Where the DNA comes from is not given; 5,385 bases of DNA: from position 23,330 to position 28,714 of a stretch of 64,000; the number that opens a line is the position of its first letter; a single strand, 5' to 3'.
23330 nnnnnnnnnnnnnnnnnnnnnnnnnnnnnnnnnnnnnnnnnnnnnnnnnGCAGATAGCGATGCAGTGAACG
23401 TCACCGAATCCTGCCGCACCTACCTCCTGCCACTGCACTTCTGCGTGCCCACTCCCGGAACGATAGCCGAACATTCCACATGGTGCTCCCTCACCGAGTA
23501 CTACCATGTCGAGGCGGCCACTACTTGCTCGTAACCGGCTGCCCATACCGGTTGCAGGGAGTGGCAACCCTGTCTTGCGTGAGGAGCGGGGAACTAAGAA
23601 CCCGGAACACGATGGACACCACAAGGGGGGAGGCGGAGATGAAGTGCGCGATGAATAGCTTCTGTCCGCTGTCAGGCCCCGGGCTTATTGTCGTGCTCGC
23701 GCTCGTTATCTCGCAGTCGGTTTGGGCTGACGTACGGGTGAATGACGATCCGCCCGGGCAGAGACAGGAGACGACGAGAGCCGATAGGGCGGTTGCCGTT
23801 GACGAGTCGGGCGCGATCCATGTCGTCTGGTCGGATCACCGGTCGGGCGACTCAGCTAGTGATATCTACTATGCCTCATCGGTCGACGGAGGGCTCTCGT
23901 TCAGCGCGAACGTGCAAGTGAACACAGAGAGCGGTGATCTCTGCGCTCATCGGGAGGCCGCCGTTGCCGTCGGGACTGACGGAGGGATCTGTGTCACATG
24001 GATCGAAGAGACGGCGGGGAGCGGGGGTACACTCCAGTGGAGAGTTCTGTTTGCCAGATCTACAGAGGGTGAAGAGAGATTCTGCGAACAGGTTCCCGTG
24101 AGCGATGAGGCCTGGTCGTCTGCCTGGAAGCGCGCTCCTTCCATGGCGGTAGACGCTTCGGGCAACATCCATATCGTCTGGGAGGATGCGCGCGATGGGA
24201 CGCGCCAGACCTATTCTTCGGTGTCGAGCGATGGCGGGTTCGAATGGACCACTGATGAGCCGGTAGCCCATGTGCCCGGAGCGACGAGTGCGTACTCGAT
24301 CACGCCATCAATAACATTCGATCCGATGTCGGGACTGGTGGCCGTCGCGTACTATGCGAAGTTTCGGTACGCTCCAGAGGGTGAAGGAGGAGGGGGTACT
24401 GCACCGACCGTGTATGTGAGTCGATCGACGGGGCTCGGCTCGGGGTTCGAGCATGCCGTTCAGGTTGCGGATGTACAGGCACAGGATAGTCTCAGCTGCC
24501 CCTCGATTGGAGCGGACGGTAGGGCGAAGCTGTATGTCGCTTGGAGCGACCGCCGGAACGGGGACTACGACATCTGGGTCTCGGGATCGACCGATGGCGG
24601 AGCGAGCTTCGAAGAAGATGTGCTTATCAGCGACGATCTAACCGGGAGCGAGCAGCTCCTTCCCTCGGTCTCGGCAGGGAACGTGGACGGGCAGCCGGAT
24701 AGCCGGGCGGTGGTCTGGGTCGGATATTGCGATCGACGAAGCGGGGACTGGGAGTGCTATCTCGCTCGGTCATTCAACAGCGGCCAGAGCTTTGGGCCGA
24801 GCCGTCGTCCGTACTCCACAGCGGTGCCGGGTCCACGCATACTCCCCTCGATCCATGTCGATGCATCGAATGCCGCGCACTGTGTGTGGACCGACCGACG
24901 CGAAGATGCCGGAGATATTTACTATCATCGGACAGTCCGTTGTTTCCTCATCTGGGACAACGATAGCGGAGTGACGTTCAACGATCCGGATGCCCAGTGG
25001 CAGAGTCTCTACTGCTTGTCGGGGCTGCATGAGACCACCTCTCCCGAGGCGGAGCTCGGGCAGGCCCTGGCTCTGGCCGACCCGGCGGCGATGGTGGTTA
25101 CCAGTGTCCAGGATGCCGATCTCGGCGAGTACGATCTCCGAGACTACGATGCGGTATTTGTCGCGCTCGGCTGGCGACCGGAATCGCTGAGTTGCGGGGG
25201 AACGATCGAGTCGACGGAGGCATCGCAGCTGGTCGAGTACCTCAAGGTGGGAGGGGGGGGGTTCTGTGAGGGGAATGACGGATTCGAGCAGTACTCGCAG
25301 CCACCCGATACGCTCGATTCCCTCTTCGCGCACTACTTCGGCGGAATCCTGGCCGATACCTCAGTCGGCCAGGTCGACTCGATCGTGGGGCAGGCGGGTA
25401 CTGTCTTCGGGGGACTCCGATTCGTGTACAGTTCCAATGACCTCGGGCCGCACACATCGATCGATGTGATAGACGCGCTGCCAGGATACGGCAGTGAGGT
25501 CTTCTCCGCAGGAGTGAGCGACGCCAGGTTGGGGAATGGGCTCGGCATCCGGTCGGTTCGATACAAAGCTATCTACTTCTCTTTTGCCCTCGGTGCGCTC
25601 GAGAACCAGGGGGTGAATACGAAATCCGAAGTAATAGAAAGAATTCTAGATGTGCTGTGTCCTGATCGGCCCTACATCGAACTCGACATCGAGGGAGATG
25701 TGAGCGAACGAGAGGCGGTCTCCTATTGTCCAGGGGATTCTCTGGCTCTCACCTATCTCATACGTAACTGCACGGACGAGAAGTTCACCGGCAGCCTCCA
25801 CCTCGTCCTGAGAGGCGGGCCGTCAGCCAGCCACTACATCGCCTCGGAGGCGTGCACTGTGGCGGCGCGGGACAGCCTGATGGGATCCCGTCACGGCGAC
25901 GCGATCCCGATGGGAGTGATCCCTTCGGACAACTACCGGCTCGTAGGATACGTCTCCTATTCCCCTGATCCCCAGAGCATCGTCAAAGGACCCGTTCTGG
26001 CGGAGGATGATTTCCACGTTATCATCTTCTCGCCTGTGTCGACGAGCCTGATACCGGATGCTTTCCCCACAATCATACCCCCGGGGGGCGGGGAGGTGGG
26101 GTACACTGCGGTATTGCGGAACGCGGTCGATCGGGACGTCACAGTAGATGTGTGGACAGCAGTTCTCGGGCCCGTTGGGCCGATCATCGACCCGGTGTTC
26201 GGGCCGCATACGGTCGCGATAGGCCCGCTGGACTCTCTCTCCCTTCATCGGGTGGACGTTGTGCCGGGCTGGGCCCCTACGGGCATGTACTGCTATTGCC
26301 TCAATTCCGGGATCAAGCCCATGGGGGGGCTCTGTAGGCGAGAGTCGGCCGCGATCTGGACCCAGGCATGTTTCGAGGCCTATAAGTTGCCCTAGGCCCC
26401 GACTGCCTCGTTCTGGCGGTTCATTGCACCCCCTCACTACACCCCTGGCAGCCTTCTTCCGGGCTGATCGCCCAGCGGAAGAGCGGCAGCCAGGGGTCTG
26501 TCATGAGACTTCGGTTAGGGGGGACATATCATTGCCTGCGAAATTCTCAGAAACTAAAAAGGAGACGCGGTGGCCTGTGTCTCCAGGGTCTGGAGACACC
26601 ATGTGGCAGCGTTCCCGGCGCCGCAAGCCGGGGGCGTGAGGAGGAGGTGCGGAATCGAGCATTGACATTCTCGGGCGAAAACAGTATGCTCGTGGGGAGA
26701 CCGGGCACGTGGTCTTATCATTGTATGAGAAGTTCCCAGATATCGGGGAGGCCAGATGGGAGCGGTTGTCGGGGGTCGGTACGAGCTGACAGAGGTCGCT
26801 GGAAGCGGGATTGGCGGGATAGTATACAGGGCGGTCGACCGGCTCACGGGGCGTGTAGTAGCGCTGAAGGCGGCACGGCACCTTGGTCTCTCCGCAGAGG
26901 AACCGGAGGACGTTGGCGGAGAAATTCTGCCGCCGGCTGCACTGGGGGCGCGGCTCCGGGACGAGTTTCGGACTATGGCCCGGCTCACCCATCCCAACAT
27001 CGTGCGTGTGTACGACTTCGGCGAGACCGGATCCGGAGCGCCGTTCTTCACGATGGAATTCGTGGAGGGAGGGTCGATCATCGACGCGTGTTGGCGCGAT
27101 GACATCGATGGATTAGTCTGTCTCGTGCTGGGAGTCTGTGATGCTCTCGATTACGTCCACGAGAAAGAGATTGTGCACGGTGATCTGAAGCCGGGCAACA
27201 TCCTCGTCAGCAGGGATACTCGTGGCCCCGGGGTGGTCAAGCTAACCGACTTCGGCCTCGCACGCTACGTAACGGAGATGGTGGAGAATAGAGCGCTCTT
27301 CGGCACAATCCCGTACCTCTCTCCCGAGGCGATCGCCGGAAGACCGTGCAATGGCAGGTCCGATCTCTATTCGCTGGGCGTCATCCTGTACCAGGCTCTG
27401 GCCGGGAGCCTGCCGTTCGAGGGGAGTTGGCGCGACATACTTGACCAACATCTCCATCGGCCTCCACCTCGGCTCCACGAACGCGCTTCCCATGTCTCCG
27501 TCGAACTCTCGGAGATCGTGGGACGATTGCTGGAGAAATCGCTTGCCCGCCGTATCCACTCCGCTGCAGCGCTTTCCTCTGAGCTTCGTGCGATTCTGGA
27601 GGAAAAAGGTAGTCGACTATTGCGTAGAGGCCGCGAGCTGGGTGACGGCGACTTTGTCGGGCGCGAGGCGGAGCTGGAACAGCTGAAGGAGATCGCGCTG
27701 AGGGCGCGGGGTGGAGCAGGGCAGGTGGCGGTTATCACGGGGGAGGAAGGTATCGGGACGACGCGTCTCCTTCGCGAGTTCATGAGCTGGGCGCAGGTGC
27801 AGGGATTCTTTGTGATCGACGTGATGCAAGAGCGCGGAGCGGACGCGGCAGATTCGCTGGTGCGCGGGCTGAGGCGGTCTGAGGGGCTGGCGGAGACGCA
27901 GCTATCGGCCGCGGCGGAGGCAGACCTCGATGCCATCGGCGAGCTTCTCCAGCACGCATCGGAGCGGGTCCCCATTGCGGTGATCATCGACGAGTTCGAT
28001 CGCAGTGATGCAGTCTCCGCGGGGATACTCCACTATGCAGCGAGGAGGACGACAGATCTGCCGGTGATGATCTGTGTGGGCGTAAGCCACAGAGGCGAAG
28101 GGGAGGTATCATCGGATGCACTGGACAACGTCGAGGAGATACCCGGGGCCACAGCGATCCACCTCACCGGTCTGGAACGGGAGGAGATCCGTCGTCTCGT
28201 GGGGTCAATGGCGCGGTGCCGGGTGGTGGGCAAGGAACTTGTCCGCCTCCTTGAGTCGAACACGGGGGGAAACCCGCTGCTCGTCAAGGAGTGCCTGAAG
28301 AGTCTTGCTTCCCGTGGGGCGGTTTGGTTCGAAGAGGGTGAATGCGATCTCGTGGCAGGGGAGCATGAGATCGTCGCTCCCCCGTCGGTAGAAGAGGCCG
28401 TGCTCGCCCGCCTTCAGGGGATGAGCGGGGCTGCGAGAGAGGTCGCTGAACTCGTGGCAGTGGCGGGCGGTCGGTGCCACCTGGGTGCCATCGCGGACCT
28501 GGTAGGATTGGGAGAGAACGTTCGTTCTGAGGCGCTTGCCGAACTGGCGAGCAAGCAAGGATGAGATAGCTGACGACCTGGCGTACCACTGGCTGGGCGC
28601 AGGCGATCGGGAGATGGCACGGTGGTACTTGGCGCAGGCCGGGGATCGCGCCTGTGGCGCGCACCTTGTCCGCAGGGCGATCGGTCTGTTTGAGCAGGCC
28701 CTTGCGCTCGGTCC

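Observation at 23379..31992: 8.6-kb signalling island interrupts the conserved dnaA-dnaN-recF-gyrB origin cluster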

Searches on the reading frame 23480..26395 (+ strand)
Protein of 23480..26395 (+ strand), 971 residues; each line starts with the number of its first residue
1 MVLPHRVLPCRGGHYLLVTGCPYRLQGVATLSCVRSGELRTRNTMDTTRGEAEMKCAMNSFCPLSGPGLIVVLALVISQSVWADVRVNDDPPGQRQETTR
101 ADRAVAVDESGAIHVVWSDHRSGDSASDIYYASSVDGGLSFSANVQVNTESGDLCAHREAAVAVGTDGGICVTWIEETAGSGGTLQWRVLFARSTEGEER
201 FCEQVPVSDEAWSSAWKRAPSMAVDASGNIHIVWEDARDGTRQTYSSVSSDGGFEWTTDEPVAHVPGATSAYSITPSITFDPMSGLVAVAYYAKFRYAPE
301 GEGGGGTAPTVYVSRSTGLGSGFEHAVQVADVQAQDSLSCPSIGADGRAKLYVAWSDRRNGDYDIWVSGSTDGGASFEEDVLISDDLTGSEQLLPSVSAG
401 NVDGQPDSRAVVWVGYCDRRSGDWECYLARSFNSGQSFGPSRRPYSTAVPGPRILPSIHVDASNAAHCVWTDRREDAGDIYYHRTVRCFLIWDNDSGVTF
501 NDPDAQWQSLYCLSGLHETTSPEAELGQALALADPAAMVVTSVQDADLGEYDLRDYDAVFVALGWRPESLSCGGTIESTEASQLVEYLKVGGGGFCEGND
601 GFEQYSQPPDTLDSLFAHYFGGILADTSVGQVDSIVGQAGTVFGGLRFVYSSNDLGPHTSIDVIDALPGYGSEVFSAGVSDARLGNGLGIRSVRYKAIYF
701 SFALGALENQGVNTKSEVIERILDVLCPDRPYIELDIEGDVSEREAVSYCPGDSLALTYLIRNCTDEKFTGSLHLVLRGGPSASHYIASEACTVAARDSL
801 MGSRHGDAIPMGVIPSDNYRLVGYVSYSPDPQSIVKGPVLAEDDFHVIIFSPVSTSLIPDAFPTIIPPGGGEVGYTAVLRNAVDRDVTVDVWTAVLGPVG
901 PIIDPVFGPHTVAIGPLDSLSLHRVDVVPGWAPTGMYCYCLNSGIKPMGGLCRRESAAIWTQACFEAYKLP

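Call 3: search_protein_families(library=pfam, proteins=[window:23480-26395:+])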
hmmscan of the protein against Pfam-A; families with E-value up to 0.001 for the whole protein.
window:23480-26395:+ (971 aa): 2 families
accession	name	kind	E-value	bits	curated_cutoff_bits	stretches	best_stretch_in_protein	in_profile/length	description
PF13088.12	BNR_2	-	4.1e-06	26.8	31.4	1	102-262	53-204/277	BNR repeat-like domain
PF15892.11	BNR_4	-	0.00013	21.8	27.3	0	219-257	227-265/272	BNR repeat-containing family member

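Call 50: search_protein_families(library=ncbifam, proteins=[window:23639-26395:+], max_evalue=0.01)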
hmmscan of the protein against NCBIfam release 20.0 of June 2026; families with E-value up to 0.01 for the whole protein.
window:23639-26395:+ (918 aa): 3 families
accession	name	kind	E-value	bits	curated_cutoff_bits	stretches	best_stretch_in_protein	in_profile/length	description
NF053835.1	PDIAV_lipo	equivalog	1.5e-07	31.1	90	1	88-194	26-121/458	PDIAV motif-containing lipoprotein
TIGR04275.1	beta_prop_Msarc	repeat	0.003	17.3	85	0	299-313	20-34/40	beta-propeller repeat protein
NF052497.1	AlphRhmnaseBT3686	equivalog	0.0072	14.9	700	0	12-90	160-237/424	alpha-l-rhamnosidase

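Call 51: search_solved_structures(query=window:23639-26395:+, max_evalue=0.1)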
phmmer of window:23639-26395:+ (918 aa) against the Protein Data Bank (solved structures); distinct sequences matched with E-value up to 0.1: 0.

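Call 60: find_homologous_proteins(query=window:23639-26395:+, region=1-918, max_evalue=0.00001)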
Query window:23639-26395:+, residues 1-918 (918 aa): 11 proteins with E <= 0.00001 among 8000 candidates.
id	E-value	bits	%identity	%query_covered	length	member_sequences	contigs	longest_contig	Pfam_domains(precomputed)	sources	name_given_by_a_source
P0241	0.0e+0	2112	100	100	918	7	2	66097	-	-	-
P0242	0.0e+0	1290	63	98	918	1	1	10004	-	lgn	-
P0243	3.6e-41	160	29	44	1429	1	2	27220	PF01650.24,PF15892.12,PF04616.21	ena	-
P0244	2.8e-36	143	27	43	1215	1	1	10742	PF24316.2,PF13088.13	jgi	jgi:hypothetical protein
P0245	2.2e-30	124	29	34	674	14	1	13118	PF22352.3,PF00801.27,PF16403.12,PF15892.12,PF18911.7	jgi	jgi:chitodextrinase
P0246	1.1e-20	92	26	44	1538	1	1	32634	PF24316.2,PF09136.17,PF13088.13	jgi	jgi:hypothetical protein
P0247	1.3e-11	62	27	33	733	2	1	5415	-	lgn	-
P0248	7.8e-10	56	23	36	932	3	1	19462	PF00801.27,PF18981.7,PF02012.27,PF13088.13,PF18911.7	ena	-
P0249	3.0e-8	51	36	11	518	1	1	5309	-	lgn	-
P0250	3.5e-6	44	25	46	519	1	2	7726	PF18962.8,PF24316.2,PF15892.12,PF13860.13,PF21471.4,PF02012.27,PF13088.13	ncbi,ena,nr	ncbi:MAG TPA: T9SS type A sorting domain-containing protein [bacterium (Candidatus Stahlbacteria)]|n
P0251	4.7e-6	43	27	33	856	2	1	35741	PF07705.18,PF13088.13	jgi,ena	-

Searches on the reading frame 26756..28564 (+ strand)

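Call 3: search_protein_families(library=pfam, proteins=[window:26756-28564:+])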
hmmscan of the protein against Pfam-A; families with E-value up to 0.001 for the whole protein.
window:26756-28564:+ (602 aa): 7 families
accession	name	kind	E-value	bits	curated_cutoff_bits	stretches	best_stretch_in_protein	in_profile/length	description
PF00069.31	Pkinase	-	9.7e-42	143.6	31.7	1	9-275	1-260/263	Protein kinase domain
PF07714.23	PK_Tyr_Ser-Thr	-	1.4e-23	84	23.1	1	67-233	48-217/258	Protein tyrosine and serine/threonine kinase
PF13191.12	AAA_16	-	9.8e-13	49.4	32.6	1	300-439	2-166/167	AAA ATPase domain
PF01637.24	ATPase_2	-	1.2e-08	35.5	33.2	1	300-416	1-121/225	ATPase domain predominantly from Archaea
PF13401.12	AAA_22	-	5e-07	30.5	27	1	323-426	6-102/130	AAA domain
PF03109.22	ABC1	-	1e-06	28.6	22.9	1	66-175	119-220/244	ABC1 atypical kinase-like domain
PF01636.29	APH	-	3.7e-06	27.3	23.2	0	136-169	167-197/239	Phosphotransferase enzyme family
